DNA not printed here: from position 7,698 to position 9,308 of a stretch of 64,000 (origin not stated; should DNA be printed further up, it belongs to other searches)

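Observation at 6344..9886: AT-rich ~3.4-kb island 3' of tRNA-Ser(CGA), carrying a three-gene operon of unknown function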

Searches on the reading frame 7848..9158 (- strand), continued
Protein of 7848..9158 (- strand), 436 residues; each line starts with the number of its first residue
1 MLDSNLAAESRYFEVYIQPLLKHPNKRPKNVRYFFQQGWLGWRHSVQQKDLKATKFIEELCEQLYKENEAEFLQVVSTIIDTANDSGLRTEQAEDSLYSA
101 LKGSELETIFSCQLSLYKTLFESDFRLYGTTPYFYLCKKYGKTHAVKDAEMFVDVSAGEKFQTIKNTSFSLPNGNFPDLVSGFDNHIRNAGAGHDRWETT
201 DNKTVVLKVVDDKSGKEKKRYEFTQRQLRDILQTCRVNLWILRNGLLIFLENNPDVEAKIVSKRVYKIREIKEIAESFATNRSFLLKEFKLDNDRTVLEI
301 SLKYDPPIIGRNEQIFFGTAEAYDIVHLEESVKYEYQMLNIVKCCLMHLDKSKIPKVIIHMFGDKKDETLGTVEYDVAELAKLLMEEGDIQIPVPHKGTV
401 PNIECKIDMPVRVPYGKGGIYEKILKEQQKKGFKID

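Call 93: search_protein_families(library=padloc, proteins=[L044:7265-9988:-, L053:7281-9956:-, L058:7297-9816:-, L060:6118-9231:-, L057:3647-5434:-, L063:7538-9286:-, L067:7007-8209:-, L068:7567-8790:-, L047:7256-8095:-, L042:7319-7933:-], max_evalue=0.001)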
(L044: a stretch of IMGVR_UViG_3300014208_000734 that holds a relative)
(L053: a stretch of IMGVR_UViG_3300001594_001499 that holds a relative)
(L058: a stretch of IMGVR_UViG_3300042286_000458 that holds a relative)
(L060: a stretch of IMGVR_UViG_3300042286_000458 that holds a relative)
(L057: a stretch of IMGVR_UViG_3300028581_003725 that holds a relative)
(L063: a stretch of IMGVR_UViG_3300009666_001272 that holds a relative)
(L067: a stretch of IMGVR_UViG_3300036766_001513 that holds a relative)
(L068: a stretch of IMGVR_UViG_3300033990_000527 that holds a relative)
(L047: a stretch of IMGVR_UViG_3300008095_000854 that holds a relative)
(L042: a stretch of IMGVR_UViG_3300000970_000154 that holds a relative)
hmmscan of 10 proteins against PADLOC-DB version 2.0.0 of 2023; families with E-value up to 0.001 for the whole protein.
L044:7265-9988:- (907 aa): 9 families
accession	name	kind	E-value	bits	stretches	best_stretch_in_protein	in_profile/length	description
PDLC05035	PDC-S53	-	0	1354.6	1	1-900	1-894/900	-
PDLC05064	PDC-S68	-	3.8e-28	95.8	2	464-687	658-903/1273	-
PDLC05066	PDC-S68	-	2.2e-24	83.6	2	696-872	868-1046/1202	-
PDLC05065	PDC-S68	-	2.4e-24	83.2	2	802-873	986-1056/1221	-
PDLC01734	typeIV_RecD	-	3.6e-17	59.9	2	448-649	295-507/763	RecD_0_IVD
PDLC04476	PDC-M16A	-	1e-11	42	1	824-877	423-478/691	-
PDLC04173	GajB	-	1.1e-07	29.2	1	509-562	8-62/471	-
PDLC03920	MkoA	-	1.6e-06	24.7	1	466-684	591-768/1112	-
PDLC00112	GajB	-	0.00054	16.7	0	816-871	487-543/581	UrvD helicase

L053:7281-9956:- (891 aa): 3 families
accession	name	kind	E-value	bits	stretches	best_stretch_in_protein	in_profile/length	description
PDLC03648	REase_III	-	4.6e-22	76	1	323-530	158-359/871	Type III restriction enzyme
PDLC03647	REase_III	-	3.9e-12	43.2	1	466-524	494-549/989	Type III restriction enzyme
PDLC03659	mREase_IV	-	0.00072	15.5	0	474-525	504-553/945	Type IV methyl-directed restriction enzyme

L058:7297-9816:- (839 aa): 0 families

L060:6118-9231:- (1037 aa): 45 families (the best 25 are shown)
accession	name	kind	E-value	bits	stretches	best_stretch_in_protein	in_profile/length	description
PDLC03601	REase_MTase_IIG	-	6.9e-77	257.3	2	155-562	197-565/1110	Type IIG restriction enzyme-methyltransferase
PDLC03596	REase_MTase_IIG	-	1.6e-53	180.1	3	87-394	110-457/1148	Type IIG restriction enzyme-methyltransferase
PDLC03612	REase_MTase_IIG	-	2.1e-53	179.9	3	246-621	319-710/1247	Type IIG restriction enzyme-methyltransferase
PDLC03604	REase_MTase_IIG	-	3e-38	129.5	3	645-849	532-744/1011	Type IIG restriction enzyme-methyltransferase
PDLC03335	MTase_II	-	5.3e-28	96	1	605-819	159-360/607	Type II methyltransferase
PDLC03235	MTase_II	-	1.1e-27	95.2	1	645-1037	244-644/648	Type II methyltransferase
PDLC03629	REase_MTase_IIG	-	3.2e-24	82.8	2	647-777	570-709/1182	Type IIG restriction enzyme-methyltransferase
PDLC03313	MTase_II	-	4.2e-24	83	2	643-776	140-271/563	Type II methyltransferase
PDLC03628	REase_MTase_IIG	-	9.2e-22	75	2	425-561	491-635/1100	Type IIG restriction enzyme-methyltransferase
PDLC03609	REase_MTase_IIG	-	4.4e-19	65.8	2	647-755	557-661/1066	Type IIG restriction enzyme-methyltransferase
PDLC03348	MTase_II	-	1.1e-18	65.2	2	646-726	345-422/727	Type II methyltransferase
PDLC02643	DrmMI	-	2.1e-18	63.6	2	358-517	548-691/1347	DrmMI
PDLC02521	PglX|PglXI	-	3.6e-18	63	2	644-764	478-591/1174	PglX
PDLC03267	MTase_II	-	6.3e-18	63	1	645-821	104-287/539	Type II methyltransferase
PDLC03630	REase_MTase_IIG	-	1.4e-15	54.2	1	645-757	603-728/1100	Type IIG restriction enzyme-methyltransferase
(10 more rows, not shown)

L057:3647-5434:- (595 aa): 0 families

L063:7538-9286:- (582 aa): 2 families
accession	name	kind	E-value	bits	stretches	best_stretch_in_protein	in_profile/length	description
PDLC04140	mad8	-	1.3e-16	59.1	1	43-387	27-286/314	mads_8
PDLC04103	HerA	-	8.9e-05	19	0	302-366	459-520/579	-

L067:7007-8209:- (400 aa): 118 families (the best 25 are shown)
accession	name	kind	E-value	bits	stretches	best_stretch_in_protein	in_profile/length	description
PDLC03084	Specificity_I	-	6.9e-83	277.2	1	32-397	27-386/392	Type I specificity subunit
PDLC03117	Specificity_I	-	5.2e-63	211.6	1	13-397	3-382/518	Type I specificity subunit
PDLC03119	Specificity_I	-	7.8e-63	210.7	1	3-398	1-390/393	Type I specificity subunit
PDLC03107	Specificity_I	-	7.4e-61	204.4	1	3-397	1-388/392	Type I specificity subunit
PDLC03110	Specificity_I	-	2.1e-56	189.7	1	200-369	12-179/624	Type I specificity subunit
PDLC03108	Specificity_I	-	9.7e-51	171.4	1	6-397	38-431/452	Type I specificity subunit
PDLC03069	Specificity_I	-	4.5e-47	159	1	42-397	31-383/387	Type I specificity subunit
PDLC03090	Specificity_I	-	2.4e-46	156.9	2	8-187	240-422/434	Type I specificity subunit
PDLC03162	Specificity_I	-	9.9e-44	147.8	2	10-206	14-209/431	Type I specificity subunit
PDLC04137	mad5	-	4.3e-40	136.1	1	8-386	6-387/392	mads_5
PDLC03194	Specificity_I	-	5.6e-40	135.6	1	1-397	5-387/391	Type I specificity subunit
PDLC03068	Specificity_I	-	1.5e-39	134.3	2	3-161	2-160/403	Type I specificity subunit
PDLC03178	Specificity_I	-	4e-39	133.2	2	108-360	112-373/411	Type I specificity subunit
PDLC03089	Specificity_I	-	7.1e-38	128.8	2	1-165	1-167/446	Type I specificity subunit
PDLC03099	Specificity_I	-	4.1e-37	126.3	2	9-145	205-339/405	Type I specificity subunit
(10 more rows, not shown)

L068:7567-8790:- (407 aa): 0 families

L047:7256-8095:- (279 aa): 0 families

L042:7319-7933:- (204 aa): 1 family
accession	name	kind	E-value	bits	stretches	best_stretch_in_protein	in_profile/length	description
PDLC04999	PDC-S33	-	1.5e-06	25.9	1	18-160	42-176/349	-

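Call 94: search_protein_families(library=pfam, proteins=[L044:7265-9988:-, L053:7281-9956:-, L058:7297-9816:-, L060:6118-9231:-, L057:3647-5434:-, L063:7538-9286:-, L067:7007-8209:-, L068:7567-8790:-, L047:7256-8095:-, L042:7319-7933:-], max_evalue=0.001)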
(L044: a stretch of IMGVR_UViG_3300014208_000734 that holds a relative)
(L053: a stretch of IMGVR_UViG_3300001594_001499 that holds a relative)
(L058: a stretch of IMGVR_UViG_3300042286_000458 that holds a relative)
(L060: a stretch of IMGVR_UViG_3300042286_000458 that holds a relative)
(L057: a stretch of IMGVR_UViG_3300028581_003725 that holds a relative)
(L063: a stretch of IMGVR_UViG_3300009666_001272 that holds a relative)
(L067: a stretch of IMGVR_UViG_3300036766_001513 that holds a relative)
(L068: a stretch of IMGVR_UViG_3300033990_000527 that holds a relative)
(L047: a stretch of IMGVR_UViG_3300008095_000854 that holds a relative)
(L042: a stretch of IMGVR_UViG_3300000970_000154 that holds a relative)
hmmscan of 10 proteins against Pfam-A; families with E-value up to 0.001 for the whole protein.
L044:7265-9988:- (907 aa): 12 families
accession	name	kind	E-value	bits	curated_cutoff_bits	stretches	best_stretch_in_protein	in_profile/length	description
PF01443.25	Viral_helicase1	-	1.9e-22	80.6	21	2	514-640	2-121/228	Viral superfamily 1 RNA helicase core domain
PF13604.12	AAA_30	-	1.1e-20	74.6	27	1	499-664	6-174/191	AAA domain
PF13538.12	UvrD_C_2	-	1.9e-12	47.3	27.4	1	824-869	2-50/52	UvrD-like helicase C-terminal domain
PF13245.12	AAA_19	-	1.6e-11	44.9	25.1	1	509-618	10-131/134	AAA domain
PF09848.15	SLFN-g3_helicase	-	3.5e-10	40.2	24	1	511-613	2-123/354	Schlafen group 3, DNA/RNA helicase domain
PF13086.12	AAA_11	-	2.4e-07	31.3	27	1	498-558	5-74/257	AAA domain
PF04851.21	ResIII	-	5e-05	23.7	22.5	1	503-608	16-130/164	Type III restriction enzyme, res subunit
PF13479.12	AAA_24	-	7.7e-05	23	27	0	511-601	3-87/195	AAA domain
PF13361.12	UvrD_C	-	9.7e-05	22.4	25.6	1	827-873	290-348/350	UvrD-like helicase C-terminal domain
PF03193.22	RsgA_GTPase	-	0.00017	21.9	30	1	472-533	67-129/174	RsgA GTPase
PF03029.23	ATP_bind_1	-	0.00056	20.2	27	0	515-553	1-40/240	Conserved hypothetical ATP binding protein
PF13191.12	AAA_16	-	0.00072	20.5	32.6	0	501-541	14-55/167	AAA ATPase domain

L053:7281-9956:- (891 aa): 3 families
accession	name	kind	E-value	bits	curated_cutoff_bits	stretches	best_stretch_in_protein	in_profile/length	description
PF04851.21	ResIII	-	5.3e-18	65.9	22.5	1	92-334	7-163/164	Type III restriction enzyme, res subunit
PF19778.5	RE_endonuc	-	9e-06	25.9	23.4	1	762-848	1-85/108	Endonuclease domain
PF00270.35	DEAD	-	0.00019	21.6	26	0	136-193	17-68/167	DEAD/DEAH box helicase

L058:7297-9816:- (839 aa): 2 families
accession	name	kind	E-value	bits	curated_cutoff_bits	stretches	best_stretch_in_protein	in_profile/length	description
PF04851.21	ResIII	-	3.7e-19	69.7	22.5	1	40-251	4-162/164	Type III restriction enzyme, res subunit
PF18766.7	SWI2_SNF2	-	1.1e-09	38.8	26.7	1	104-307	26-219/221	SWI2/SNF2 ATPase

L060:6118-9231:- (1037 aa): 6 families
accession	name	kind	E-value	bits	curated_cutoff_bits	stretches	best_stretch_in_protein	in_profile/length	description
PF07669.17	Eco57I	-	1.9e-33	116.4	25.3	1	499-743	1-171/171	Eco57I restriction-modification methylase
PF02384.22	N6_Mtase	-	1.3e-11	44.9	20.4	1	606-730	76-205/311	N-6 DNA Methylase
PF12950.13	TaqI_C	-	2.1e-09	38.1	26.5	1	874-980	17-118/118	TaqI-like C-terminal specificity domain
PF20473.4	MmeI_Mtase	-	1.1e-05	25.2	27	0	420-517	12-81/259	MmeI, DNA-methyltransferase domain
PF20465.4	MmeI_hel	-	0.00054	21.1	27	0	208-281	6-75/75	MmeI, helicase spacer domain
PF01170.24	UPF0020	-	0.00074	19.7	22.3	0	429-479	30-65/197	RMKL-like, methyltransferase domain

L057:3647-5434:- (595 aa): 0 families

L063:7538-9286:- (582 aa): 4 families
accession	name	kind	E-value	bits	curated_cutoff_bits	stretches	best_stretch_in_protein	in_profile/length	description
PF10412.15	TrwB_AAD_bind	-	1.7e-08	34.2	20.5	1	37-357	9-311/387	Type IV secretion-system coupling protein DNA-binding domain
PF01935.23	DUF87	-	5.6e-06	27.1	23.2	1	32-274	11-218/220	Helicase HerA, central domain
PF12696.13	TraG-D_C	-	2.5e-05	24.6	22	1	296-358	1-66/126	TraM recognition site of TraD and TraG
PF13401.12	AAA_22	-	0.00067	20.4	27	0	42-87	4-50/130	AAA domain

L067:7007-8209:- (400 aa): 1 family
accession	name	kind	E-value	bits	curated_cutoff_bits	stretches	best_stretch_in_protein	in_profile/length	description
PF01420.25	Methylase_S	-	3.9e-31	109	22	2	8-177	7-166/168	Type I restriction modification DNA specificity domain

L068:7567-8790:- (407 aa): 0 families

L047:7256-8095:- (279 aa): 2 families
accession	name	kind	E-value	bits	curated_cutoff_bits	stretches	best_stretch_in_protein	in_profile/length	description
PF07508.19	Recombinase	-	6.1e-14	52.6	21.1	1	17-105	2-100/102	Recombinase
PF13408.12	Zn_ribbon_recom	-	8e-07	29.8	25.3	1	121-175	3-51/58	Recombinase zinc beta ribbon domain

L042:7319-7933:- (204 aa): 1 family
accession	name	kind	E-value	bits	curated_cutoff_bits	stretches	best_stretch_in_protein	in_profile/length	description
PF04607.23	RelA_SpoT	-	1.2e-13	51.8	27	1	47-170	2-111/113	Region found in RelA / SpoT proteins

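Call 102: search_protein_families(library=pfam, proteins=[L004:6482-6811:-, L007:3181-3720:+, L057:3647-5434:-, L068:7567-8790:-], max_evalue=0.01)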
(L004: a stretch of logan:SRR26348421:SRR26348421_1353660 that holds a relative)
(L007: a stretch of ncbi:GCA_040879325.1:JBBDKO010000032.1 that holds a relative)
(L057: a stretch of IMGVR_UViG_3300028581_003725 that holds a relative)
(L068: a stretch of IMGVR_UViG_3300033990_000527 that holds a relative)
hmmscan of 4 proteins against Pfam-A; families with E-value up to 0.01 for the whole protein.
L004:6482-6811:- (109 aa): 0 families

L007:3181-3720:+ (179 aa): 3 families
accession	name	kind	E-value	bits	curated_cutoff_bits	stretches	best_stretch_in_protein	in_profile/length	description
PF10571.15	UPF0547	-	0.0015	19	29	1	19-39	1-21/26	Uncharacterised protein family UPF0547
PF13240.11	Zn_Ribbon_1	-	0.0033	17.6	25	1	20-41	1-22/23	zinc-ribbon domain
PF12773.13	DZR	-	0.0087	16.6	27.3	0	21-43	1-23/45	Double zinc ribbon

L057:3647-5434:- (595 aa): 0 families

L068:7567-8790:- (407 aa): 0 families
